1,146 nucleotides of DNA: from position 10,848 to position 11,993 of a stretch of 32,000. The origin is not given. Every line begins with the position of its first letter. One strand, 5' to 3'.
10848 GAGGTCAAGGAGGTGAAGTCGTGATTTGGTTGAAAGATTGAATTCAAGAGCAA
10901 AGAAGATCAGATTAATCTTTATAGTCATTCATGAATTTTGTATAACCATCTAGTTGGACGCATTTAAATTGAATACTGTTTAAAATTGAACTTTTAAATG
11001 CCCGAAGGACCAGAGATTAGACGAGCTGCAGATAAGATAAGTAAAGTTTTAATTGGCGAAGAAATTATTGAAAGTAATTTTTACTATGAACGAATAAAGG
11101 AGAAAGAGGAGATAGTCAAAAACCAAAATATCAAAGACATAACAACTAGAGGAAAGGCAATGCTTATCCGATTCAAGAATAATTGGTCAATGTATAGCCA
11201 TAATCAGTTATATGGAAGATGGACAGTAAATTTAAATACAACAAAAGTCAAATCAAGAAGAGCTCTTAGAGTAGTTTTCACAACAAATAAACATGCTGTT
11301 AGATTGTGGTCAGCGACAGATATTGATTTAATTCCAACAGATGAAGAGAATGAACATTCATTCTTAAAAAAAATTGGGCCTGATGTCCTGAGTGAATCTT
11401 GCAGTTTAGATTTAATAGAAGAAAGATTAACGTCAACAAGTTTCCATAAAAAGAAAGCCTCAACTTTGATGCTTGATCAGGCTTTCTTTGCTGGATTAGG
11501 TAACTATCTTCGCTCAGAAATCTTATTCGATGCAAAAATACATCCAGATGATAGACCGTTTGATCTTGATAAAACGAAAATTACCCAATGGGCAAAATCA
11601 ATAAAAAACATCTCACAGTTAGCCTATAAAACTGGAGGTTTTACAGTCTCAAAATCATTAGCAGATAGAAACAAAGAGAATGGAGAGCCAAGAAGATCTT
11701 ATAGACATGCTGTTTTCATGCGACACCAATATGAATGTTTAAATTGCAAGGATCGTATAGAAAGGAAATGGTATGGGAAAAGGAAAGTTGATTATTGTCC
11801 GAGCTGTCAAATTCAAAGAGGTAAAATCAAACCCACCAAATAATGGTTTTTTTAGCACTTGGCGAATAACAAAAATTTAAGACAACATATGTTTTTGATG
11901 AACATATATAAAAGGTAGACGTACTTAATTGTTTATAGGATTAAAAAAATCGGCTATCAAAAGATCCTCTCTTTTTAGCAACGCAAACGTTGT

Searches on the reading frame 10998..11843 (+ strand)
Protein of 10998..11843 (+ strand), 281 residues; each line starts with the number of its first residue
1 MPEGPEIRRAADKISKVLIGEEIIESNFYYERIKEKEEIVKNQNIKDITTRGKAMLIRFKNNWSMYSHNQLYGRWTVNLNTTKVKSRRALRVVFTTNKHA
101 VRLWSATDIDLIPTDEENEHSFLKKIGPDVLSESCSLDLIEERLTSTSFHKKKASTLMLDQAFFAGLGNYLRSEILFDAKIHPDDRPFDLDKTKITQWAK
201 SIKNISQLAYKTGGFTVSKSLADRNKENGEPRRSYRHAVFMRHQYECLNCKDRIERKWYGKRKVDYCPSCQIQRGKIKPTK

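Call 39: find_encoding_contigs(protein=window:10998-11843:+, flank=1000, max_places=3)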
Protein window:10998-11843:+ (281 aa): 23 contigs read that carry it; 3 places shown.
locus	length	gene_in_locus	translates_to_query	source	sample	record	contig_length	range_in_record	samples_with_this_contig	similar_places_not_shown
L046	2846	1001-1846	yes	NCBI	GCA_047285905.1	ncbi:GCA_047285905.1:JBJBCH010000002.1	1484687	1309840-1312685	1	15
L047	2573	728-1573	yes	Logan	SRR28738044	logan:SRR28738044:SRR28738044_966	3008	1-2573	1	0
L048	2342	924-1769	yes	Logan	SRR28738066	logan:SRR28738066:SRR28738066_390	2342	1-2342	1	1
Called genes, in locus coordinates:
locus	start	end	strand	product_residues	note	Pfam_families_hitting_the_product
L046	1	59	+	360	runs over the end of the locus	PF00124:Photo_RC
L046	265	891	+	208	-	-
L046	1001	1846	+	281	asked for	PF01149:Fapy_DNA_glyco, PF06831:H2TH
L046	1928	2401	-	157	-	PF04755:PAP_fibrillin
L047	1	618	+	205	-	?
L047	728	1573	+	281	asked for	PF01149:Fapy_DNA_glyco, PF06831:H2TH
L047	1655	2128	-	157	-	PF04755:PAP_fibrillin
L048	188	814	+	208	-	-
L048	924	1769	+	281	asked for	PF01149:Fapy_DNA_glyco, PF06831:H2TH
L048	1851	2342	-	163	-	?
